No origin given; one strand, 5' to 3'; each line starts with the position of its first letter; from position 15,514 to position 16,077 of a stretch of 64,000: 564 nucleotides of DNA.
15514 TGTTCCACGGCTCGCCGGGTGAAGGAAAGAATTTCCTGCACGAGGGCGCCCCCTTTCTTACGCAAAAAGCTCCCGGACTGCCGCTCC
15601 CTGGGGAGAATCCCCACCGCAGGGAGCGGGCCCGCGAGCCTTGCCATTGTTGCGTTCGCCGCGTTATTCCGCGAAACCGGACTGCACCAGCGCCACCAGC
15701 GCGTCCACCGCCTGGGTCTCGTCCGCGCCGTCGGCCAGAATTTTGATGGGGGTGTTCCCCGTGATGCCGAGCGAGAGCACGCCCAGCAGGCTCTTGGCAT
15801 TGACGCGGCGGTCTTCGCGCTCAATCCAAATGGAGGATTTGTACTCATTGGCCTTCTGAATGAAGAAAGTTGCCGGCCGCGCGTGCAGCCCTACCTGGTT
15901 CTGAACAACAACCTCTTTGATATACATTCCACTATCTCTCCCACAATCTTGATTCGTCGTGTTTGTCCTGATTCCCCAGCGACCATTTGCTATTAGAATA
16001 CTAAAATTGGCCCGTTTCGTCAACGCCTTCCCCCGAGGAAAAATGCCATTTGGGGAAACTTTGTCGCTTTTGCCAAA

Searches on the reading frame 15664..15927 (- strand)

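Call 67: search_protein_families(library=padloc, max_evalue=0.001, proteins=[window:15664-15927:-])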
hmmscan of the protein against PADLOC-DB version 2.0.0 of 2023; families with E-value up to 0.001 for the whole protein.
window:15664-15927:- (87 aa): 0 families

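Call 68: search_protein_families(library=pfam, max_evalue=0.001, proteins=[window:15664-15927:-])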
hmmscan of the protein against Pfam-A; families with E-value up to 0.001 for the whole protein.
window:15664-15927:- (87 aa): 1 family
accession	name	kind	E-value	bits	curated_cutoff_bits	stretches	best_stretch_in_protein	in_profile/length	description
PF00381.24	PTS-HPr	-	1.3e-29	102.5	23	1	4-82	3-80/81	PTS HPr component phosphorylation site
